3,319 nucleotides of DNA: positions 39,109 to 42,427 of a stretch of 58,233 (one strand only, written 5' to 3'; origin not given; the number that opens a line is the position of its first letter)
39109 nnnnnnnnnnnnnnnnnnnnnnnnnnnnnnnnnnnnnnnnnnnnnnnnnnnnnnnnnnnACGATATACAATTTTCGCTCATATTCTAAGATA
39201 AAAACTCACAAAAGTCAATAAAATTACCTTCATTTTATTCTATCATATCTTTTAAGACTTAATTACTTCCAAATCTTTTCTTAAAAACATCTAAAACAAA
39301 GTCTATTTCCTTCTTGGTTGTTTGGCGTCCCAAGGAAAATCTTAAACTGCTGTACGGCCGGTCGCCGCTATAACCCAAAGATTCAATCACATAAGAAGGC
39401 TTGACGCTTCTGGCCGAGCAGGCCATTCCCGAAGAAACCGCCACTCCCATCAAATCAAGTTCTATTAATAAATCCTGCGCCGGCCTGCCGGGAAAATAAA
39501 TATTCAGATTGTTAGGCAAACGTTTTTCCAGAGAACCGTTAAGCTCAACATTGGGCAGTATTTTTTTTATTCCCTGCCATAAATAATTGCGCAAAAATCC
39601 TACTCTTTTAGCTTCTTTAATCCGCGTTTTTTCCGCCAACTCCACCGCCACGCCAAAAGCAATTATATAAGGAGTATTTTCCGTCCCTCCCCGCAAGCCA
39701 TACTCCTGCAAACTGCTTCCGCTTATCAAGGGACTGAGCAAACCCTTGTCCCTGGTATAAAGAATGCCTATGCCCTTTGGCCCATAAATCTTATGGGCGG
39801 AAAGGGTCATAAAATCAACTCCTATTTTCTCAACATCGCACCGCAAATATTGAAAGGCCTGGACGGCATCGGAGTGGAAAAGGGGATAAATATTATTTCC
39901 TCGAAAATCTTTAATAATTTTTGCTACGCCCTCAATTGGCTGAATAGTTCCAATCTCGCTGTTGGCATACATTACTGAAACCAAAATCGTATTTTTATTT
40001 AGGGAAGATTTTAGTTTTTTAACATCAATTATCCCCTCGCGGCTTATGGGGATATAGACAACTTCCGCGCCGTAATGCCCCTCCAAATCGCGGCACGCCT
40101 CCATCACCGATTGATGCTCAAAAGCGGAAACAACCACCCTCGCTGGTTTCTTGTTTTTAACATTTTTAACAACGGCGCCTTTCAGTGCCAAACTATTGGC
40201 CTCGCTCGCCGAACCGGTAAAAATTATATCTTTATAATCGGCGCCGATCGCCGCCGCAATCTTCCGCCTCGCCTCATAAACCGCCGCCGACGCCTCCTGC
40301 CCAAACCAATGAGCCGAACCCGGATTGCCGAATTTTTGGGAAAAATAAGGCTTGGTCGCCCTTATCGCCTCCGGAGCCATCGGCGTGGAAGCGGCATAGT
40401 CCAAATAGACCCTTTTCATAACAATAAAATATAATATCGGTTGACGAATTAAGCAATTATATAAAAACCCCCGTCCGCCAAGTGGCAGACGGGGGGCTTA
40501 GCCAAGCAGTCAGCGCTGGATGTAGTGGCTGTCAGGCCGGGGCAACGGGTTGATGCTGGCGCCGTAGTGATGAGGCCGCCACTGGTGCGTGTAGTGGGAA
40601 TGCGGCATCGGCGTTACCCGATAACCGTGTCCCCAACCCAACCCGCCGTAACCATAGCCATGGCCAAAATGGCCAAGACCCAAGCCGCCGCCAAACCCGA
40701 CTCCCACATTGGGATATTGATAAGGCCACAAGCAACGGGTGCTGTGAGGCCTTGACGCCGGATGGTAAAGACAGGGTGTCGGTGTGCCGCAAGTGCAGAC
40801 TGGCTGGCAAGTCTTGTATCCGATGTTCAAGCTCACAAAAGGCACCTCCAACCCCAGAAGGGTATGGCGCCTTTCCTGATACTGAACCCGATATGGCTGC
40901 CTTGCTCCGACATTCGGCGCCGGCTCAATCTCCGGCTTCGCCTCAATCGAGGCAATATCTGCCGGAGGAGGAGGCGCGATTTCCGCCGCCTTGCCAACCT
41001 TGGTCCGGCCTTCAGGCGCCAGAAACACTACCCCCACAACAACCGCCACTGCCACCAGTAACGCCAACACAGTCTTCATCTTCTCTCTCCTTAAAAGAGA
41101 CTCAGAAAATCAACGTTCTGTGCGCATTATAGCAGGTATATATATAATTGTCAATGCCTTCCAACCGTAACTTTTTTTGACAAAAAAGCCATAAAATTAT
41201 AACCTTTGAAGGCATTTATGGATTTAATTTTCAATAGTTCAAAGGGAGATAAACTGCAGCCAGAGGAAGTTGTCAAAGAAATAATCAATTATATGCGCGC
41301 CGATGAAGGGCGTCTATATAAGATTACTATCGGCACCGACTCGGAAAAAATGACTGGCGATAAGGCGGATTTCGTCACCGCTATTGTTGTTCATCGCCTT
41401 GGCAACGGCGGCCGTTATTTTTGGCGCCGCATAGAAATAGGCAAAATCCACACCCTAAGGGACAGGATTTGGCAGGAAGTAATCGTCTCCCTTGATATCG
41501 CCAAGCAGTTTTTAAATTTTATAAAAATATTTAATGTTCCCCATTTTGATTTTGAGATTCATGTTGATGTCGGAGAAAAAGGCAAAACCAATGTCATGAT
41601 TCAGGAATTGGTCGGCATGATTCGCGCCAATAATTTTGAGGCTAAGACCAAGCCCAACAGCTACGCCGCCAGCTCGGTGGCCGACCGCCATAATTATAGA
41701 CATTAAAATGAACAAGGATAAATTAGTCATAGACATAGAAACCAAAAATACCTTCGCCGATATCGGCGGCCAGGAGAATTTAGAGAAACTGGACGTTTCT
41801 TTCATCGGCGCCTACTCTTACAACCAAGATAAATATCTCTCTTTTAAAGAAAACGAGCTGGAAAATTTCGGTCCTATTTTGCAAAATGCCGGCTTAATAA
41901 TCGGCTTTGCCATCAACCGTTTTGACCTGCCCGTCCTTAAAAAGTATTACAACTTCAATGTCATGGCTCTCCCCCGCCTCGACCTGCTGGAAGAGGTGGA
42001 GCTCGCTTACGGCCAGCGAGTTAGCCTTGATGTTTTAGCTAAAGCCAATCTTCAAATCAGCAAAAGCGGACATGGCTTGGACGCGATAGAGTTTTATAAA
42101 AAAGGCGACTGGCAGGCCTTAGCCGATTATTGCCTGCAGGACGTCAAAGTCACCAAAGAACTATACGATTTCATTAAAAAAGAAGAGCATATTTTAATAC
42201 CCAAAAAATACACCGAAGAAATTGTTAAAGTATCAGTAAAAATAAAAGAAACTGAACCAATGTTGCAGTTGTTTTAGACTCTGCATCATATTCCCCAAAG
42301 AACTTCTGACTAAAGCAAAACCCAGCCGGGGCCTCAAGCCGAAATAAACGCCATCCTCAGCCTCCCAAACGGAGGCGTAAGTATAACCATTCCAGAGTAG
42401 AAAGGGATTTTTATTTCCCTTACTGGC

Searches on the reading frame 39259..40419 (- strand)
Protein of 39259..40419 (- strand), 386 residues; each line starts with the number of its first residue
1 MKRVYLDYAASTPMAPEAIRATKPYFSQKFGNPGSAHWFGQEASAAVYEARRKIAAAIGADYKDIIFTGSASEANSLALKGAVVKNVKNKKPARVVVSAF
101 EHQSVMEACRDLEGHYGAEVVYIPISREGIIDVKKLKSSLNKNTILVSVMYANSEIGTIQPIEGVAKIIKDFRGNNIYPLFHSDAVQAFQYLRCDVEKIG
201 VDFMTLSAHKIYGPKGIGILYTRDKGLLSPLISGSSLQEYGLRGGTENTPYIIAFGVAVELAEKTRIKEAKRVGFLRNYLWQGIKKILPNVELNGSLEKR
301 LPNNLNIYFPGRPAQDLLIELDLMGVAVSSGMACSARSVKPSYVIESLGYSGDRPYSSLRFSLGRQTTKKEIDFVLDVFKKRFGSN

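Call 10: search_protein_families(library=pfam, proteins=[window:39259-40419:-], max_evalue=0.001)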
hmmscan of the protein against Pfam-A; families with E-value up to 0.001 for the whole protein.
window:39259-40419:- (386 aa): 1 family
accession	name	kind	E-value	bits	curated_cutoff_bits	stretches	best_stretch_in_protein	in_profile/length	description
PF00266.25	Aminotran_5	-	5.9e-72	243.1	21.5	1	4-373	1-369/371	Aminotransferase class-V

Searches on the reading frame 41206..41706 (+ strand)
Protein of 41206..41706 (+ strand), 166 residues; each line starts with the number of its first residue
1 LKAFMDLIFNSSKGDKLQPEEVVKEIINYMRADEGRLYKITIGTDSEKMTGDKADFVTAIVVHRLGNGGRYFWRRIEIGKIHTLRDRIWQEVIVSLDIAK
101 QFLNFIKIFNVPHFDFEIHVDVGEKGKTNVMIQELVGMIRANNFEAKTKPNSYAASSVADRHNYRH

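Call 72: search_protein_families(library=pfam, proteins=[window:41206-41706:+], max_evalue=0.001)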
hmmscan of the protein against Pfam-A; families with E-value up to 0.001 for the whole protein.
window:41206-41706:+ (166 aa): 1 family
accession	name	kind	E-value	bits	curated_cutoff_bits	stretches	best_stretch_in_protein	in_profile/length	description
PF04308.18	RNaseH_like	-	1.8e-45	154.8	25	1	21-162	1-143/145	Ribonuclease H-like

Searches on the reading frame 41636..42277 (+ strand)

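Call 72: search_protein_families(library=pfam, proteins=[window:41636-42277:+], max_evalue=0.001)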
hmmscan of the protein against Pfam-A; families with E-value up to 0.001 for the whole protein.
window:41636-42277:+ (213 aa): 3 families
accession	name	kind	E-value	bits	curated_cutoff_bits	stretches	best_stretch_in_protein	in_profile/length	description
PF13482.12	RNase_H_2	-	8.9e-07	29.4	22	1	57-178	20-162/165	RNase_H superfamily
PF01612.26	DNA_pol_A_exo1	-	7.1e-06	26.4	23.6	1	32-183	25-171/173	3'-5' exonuclease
PF10108.15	DNA_pol_B_exo2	-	0.00011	22.4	24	0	114-204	105-198/213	Predicted 3'-5' exonuclease related to the exonuclease domain of PolB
